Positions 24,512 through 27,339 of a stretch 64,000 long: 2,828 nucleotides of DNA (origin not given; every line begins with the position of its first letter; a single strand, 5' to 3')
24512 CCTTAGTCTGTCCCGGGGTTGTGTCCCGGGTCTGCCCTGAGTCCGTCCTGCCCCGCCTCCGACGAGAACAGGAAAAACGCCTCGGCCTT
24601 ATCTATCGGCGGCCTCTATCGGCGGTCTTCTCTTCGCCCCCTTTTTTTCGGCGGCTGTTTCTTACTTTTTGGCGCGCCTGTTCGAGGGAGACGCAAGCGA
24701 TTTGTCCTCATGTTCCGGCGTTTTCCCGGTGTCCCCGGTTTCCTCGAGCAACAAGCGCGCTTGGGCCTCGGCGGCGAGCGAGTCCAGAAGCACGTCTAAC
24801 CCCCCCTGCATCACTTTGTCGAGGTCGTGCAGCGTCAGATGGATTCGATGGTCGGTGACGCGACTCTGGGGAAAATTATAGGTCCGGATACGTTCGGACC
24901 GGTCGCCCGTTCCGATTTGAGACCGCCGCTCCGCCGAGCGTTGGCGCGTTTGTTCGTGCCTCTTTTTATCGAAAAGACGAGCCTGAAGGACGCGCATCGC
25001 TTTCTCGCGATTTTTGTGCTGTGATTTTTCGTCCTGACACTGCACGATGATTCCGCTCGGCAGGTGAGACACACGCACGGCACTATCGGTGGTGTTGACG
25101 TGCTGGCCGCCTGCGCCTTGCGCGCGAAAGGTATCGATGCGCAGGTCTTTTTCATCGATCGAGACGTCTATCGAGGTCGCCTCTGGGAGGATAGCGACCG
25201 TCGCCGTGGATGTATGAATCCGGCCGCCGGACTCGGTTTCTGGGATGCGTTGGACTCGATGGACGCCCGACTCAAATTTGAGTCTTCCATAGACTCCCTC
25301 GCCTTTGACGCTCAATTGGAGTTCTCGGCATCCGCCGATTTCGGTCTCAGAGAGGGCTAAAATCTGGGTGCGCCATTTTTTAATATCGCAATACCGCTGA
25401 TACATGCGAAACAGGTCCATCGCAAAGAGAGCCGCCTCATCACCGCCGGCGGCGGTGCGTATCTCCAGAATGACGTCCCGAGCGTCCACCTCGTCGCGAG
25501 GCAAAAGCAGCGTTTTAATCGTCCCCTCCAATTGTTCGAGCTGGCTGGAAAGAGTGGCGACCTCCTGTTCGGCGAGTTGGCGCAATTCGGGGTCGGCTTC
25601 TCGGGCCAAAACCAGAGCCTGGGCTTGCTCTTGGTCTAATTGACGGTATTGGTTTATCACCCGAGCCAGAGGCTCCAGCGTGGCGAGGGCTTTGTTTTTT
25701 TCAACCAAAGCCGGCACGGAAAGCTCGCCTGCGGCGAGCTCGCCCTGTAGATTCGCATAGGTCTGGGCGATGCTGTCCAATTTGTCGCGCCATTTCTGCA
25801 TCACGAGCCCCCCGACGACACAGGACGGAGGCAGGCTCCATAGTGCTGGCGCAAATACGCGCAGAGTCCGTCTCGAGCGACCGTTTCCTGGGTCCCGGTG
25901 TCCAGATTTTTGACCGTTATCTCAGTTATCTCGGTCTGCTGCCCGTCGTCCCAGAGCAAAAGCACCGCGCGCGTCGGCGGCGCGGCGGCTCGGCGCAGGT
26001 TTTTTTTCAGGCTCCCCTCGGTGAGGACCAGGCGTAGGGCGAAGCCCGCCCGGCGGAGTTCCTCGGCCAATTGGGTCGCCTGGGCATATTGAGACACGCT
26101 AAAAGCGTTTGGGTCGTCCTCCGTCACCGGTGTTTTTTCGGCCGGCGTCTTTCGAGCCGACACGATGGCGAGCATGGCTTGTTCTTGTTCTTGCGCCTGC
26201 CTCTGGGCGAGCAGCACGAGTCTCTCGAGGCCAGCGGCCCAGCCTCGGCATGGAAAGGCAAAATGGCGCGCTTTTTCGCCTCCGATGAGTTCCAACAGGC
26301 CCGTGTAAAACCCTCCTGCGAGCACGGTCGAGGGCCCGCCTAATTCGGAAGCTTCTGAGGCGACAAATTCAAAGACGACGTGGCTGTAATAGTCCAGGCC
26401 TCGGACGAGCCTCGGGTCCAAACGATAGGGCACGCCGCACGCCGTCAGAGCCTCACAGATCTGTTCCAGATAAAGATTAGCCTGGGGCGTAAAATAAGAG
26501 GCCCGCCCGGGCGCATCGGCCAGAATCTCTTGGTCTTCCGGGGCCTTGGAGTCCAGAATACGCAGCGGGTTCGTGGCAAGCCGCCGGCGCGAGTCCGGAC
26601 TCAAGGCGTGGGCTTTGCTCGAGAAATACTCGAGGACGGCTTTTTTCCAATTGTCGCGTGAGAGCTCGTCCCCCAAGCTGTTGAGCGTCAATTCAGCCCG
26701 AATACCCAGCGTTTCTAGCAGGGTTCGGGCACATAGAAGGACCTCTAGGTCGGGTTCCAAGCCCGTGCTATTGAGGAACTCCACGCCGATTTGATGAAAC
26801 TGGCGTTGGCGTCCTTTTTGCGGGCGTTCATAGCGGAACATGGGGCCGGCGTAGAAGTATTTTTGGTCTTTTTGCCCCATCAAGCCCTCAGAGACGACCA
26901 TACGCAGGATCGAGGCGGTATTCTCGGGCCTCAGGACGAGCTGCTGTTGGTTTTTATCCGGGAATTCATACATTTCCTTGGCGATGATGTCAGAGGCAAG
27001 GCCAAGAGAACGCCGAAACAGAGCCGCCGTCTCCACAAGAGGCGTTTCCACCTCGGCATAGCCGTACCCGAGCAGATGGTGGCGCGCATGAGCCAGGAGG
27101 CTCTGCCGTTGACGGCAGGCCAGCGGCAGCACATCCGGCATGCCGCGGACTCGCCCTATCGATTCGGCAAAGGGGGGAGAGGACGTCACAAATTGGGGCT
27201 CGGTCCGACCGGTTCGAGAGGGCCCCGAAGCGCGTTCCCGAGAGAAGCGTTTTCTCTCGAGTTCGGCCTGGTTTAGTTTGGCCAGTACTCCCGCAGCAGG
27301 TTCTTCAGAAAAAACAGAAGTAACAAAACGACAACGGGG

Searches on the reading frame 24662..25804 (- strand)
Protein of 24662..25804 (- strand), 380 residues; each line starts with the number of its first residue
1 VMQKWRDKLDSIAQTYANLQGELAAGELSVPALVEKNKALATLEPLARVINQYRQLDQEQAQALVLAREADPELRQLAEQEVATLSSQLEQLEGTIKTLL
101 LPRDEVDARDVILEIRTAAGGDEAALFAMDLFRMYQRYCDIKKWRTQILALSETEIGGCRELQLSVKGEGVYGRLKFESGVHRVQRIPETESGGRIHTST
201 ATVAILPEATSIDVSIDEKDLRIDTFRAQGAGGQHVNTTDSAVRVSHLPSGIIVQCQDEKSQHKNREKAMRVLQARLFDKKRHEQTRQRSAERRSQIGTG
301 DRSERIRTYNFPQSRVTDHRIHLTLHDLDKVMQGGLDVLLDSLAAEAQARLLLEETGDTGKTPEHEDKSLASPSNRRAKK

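Call 39: search_protein_families(library=ncbifam, proteins=[window:24662-25804:-], max_evalue=0.00001)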
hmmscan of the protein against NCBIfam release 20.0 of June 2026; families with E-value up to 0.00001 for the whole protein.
window:24662-25804:- (380 aa): 5 families
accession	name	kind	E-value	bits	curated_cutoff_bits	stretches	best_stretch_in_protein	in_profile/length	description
TIGR00019.1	prfA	equivalog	2.4e-146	487.3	423.25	1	4-352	5-355/361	peptide chain release factor 1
NF001859.2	PRK00591.1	equivalog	5.8e-145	482.7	400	1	9-351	1-346/347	peptide chain release factor 1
TIGR00020.2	prfB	exception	5.3e-82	275.7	370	1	39-342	46-350/353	peptide chain release factor 2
TIGR03072.1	release_prfH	equivalog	5.8e-27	94.5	166.65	1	112-307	2-193/200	peptide chain release factor H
NF006718.0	PRK09256.1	equivalog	6.3e-12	45.4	100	1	213-245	9-41/140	alternative ribosome rescue aminoacyl-tRNA hydrolase ArfB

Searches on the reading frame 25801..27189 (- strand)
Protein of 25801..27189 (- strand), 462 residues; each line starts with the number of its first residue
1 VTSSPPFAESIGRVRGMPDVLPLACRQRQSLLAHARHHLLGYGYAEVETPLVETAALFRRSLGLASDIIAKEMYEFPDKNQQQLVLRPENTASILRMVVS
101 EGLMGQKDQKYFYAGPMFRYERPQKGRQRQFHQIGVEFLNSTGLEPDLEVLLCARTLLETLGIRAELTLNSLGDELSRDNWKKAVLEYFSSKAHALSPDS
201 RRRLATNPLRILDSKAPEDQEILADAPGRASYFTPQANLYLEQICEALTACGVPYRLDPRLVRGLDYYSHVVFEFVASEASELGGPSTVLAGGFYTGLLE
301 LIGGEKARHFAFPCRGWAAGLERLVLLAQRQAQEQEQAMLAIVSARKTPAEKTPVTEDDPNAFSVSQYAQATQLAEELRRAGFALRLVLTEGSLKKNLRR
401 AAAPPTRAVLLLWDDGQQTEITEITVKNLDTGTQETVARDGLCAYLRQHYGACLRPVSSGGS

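Call 39: search_protein_families(library=ncbifam, proteins=[window:25801-27189:-], max_evalue=0.00001)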
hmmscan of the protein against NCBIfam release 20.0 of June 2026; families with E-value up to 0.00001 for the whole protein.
window:25801-27189:- (462 aa): 20 families
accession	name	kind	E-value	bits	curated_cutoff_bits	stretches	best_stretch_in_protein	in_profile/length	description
TIGR00442.1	hisS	equivalog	1.3e-106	357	286.75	1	13-438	2-405/406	histidine--tRNA ligase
TIGR00443.1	hisZ_biosyn_reg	equivalog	9.3e-39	133.4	271.65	1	19-329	2-313/314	ATP phosphoribosyltransferase regulatory subunit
NF008941.0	PRK12292.2-4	equivalog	5.8e-26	91.3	447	1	15-164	11-156/393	ATP phosphoribosyltransferase regulatory subunit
NF008940.0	PRK12292.2-3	equivalog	1.7e-25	89.7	450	1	16-351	8-345/404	ATP phosphoribosyltransferase regulatory subunit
NF009085.0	PRK12420.1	equivalog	1.5e-23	83.8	540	2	13-170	6-161/426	histidine--tRNA ligase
NF008953.0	PRK12295.1-6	equivalog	2.1e-19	69.8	384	1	36-151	20-129/384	ATP phosphoribosyltransferase regulatory subunit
NF008945.0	PRK12292.3-3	equivalog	1.4e-17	63.9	409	1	20-380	9-331/368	ATP phosphoribosyltransferase regulatory subunit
NF008936.0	PRK12292.1-3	equivalog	6.3e-16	58.2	492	1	16-164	10-155/406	ATP phosphoribosyltransferase regulatory subunit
NF008942.0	PRK12292.2-5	equivalog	8.5e-14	51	643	1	15-164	13-160/434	ATP phosphoribosyltransferase regulatory subunit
NF008943.0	PRK12292.3-1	equivalog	2e-13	50.2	690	1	15-341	28-343/403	ATP phosphoribosyltransferase regulatory subunit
NF008950.0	PRK12295.1-3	equivalog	5.2e-13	49.1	492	1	33-168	16-145/387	ATP phosphoribosyltransferase regulatory subunit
NF008939.0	PRK12292.2-1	equivalog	7e-10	38.2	335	1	24-337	16-331/391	ATP phosphoribosyltransferase regulatory subunit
NF008946.0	PRK12293.1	equivalog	2.3e-09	37.2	224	1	68-169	55-147/282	ATP phosphoribosyltransferase regulatory subunit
NF008938.0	PRK12292.1-6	equivalog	1.2e-08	34.2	833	1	30-157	25-147/420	ATP phosphoribosyltransferase regulatory subunit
NF008949.0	PRK12295.1-2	equivalog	2.1e-08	33.8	420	0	32-142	12-116/379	ATP phosphoribosyltransferase regulatory subunit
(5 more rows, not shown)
